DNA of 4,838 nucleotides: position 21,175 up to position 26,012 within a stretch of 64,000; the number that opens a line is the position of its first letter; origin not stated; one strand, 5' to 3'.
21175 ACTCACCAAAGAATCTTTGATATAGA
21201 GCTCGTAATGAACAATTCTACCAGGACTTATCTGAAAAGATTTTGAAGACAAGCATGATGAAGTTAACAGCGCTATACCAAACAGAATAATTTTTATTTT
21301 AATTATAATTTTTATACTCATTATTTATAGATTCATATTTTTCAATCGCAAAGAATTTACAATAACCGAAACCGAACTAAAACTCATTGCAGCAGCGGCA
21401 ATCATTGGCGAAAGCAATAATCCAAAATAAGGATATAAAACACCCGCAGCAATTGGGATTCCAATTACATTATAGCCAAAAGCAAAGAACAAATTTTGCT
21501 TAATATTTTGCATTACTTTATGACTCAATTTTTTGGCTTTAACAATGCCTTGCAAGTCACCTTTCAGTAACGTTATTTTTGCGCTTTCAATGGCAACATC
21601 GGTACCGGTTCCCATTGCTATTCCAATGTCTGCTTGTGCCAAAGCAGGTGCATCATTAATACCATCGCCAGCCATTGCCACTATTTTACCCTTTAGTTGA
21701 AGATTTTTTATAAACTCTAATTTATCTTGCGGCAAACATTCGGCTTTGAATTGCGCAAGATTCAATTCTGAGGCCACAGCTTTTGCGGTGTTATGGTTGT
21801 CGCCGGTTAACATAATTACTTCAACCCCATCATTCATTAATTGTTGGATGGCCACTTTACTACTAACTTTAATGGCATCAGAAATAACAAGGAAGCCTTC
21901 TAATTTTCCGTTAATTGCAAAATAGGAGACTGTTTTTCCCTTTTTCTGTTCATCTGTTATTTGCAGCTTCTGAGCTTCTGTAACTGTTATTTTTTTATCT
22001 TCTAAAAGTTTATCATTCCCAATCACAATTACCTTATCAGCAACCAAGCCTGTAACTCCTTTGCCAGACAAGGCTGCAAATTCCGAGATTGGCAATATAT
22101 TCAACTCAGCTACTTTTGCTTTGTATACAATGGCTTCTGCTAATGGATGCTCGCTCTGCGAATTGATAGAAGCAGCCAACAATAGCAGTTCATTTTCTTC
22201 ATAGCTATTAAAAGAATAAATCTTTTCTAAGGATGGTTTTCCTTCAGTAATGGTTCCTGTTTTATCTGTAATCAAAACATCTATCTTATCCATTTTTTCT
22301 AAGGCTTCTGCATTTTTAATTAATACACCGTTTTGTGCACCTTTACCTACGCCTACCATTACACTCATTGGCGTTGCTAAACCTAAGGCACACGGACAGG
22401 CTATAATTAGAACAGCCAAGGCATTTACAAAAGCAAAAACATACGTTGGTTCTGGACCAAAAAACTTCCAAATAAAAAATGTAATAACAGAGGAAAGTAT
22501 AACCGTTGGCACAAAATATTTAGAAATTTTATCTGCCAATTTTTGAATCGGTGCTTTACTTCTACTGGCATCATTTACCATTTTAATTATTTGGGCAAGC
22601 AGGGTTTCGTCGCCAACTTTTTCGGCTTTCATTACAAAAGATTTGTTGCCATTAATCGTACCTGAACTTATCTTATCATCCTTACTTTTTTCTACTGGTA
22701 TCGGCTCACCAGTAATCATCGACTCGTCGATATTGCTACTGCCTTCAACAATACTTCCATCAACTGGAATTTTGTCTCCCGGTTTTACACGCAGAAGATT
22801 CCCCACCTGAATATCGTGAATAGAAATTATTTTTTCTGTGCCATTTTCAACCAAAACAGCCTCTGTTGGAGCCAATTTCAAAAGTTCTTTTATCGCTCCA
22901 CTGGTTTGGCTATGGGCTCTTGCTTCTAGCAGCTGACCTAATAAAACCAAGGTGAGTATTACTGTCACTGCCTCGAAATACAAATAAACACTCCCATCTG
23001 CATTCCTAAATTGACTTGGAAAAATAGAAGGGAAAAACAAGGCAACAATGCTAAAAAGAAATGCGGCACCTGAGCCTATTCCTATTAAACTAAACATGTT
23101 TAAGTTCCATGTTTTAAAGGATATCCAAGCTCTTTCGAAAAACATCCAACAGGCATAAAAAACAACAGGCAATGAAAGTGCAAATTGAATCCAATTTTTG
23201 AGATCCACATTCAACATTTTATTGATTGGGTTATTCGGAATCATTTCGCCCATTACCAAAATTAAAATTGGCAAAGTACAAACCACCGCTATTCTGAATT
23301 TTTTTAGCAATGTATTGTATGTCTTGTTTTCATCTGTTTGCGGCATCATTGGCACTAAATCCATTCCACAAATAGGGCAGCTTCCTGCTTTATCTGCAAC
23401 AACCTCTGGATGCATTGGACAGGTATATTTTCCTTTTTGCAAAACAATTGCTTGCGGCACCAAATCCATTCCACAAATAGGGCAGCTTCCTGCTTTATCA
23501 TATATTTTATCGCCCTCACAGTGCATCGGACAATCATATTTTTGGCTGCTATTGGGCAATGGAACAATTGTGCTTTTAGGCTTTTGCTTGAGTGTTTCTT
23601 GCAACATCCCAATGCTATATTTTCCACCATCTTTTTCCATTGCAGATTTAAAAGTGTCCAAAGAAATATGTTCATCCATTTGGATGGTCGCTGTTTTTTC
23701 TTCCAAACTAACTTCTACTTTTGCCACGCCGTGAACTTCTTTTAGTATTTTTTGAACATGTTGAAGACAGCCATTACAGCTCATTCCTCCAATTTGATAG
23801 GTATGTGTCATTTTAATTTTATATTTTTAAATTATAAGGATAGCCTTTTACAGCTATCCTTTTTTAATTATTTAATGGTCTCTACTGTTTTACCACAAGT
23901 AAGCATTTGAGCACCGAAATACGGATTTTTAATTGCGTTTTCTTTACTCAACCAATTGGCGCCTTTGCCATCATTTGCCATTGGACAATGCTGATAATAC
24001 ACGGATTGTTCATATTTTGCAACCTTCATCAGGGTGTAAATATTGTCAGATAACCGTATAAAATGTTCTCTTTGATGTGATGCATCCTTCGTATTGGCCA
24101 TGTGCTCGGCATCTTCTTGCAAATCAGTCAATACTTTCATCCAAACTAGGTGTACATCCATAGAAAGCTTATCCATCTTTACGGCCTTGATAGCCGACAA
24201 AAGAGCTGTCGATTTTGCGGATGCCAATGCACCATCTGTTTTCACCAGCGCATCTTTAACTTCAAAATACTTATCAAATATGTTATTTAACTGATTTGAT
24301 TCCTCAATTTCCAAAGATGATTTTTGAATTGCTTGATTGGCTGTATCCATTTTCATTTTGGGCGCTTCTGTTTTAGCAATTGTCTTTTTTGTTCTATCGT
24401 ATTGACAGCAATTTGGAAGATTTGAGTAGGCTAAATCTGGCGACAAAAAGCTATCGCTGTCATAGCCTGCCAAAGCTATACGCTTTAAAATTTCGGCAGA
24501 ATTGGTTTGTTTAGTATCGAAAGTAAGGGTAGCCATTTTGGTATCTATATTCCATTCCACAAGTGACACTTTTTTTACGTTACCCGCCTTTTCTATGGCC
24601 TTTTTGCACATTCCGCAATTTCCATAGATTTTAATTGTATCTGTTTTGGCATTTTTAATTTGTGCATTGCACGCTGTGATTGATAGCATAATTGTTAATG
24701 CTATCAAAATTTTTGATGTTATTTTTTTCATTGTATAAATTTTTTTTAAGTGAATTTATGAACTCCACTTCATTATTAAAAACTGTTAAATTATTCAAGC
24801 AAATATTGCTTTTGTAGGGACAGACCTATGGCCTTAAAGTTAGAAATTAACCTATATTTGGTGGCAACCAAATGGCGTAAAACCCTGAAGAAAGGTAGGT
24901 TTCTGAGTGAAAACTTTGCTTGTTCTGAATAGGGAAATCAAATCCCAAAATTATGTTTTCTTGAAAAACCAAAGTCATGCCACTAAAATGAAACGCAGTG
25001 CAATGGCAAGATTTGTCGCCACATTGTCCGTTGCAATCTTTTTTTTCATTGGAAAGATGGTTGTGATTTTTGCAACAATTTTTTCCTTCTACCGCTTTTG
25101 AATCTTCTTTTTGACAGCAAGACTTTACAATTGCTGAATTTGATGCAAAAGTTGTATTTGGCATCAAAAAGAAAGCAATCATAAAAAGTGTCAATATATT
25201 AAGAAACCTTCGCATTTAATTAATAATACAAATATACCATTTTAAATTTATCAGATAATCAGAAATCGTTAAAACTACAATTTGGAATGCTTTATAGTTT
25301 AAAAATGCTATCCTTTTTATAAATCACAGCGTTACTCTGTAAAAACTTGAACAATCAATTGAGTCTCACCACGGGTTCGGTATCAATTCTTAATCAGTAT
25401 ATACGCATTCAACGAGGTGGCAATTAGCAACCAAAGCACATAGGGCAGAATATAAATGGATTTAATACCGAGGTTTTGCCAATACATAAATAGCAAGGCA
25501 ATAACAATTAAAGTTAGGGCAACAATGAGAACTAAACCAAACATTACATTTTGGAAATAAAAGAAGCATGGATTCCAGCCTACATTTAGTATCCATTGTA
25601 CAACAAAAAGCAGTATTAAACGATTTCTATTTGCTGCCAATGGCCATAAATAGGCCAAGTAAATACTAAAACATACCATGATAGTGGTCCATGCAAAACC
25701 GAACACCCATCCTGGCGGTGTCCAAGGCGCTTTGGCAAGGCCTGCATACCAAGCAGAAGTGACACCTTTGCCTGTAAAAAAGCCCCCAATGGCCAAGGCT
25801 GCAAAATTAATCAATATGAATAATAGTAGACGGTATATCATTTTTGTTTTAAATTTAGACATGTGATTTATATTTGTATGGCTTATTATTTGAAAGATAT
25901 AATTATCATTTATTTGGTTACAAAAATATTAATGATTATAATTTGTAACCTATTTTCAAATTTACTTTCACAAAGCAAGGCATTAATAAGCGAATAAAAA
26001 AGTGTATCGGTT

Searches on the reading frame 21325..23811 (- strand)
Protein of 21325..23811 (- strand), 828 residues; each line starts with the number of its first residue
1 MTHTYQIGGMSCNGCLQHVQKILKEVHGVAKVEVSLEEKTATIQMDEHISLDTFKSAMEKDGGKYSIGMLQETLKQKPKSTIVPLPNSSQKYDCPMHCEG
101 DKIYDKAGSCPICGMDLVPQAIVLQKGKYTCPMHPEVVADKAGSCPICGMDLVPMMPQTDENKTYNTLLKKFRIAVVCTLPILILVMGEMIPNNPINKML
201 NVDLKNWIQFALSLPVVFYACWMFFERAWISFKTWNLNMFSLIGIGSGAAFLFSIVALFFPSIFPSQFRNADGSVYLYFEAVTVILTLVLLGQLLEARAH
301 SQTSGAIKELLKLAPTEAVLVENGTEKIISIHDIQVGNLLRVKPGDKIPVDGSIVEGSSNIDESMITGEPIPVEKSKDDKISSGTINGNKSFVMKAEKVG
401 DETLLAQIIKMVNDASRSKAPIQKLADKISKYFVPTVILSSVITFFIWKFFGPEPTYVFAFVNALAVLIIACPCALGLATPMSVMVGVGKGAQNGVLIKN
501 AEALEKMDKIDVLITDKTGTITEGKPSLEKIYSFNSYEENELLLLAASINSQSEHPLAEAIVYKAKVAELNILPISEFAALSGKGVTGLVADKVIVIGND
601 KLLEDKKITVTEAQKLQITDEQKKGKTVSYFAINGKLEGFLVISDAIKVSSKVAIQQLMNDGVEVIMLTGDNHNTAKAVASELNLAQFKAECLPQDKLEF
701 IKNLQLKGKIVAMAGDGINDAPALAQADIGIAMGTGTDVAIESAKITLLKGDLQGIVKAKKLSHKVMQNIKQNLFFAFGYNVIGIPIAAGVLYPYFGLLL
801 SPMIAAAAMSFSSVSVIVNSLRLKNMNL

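Call 23: search_protein_families(library=pfam, proteins=[window:21325-23811:-], max_evalue=0.00001)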
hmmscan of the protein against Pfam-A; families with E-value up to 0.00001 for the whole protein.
window:21325-23811:- (828 aa): 5 families
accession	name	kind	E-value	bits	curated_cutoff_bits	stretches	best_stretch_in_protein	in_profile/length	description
PF00122.25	E1-E2_ATPase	-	4.8e-58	196.1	28.1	1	313-493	2-180/181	E1-E2 ATPase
PF00702.32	Hydrolase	-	8.2e-29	101.8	26.4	1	510-728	1-191/191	haloacid dehalogenase-like hydrolase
PF19335.5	HMBD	-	5.7e-25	87.4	23.6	2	128-154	1-27/28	Heavy metal binding domain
PF00403.32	HMA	-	1.2e-10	42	24.8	1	4-60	1-58/62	Heavy-metal-associated domain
PF08282.18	Hydrolase_3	-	4.4e-09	36.9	20.9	0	700-759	195-254/255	haloacid dehalogenase-like hydrolase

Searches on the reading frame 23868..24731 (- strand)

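Call 23: search_protein_families(library=pfam, proteins=[window:23868-24731:-], max_evalue=0.00001)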
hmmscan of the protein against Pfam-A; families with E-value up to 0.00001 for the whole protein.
window:23868-24731:- (287 aa): 1 family
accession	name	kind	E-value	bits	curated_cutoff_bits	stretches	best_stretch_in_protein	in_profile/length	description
PF11827.13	DUF3347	-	1.4e-22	80.8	25.5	1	151-239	1-89/93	Protein of unknown function (DUF3347)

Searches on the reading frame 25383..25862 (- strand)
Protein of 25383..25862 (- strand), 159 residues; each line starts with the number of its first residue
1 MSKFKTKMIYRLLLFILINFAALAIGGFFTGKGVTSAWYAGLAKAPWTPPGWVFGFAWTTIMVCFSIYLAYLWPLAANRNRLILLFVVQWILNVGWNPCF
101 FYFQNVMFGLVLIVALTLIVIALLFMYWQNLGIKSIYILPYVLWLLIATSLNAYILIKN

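Call 23: search_protein_families(library=pfam, proteins=[window:25383-25862:-], max_evalue=0.00001)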
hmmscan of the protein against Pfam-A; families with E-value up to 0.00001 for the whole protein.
window:25383-25862:- (159 aa): 1 family
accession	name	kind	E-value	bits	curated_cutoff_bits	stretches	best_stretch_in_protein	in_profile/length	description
PF03073.20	TspO_MBR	-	1.2e-29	103.3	24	1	15-156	1-144/145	TspO/MBR family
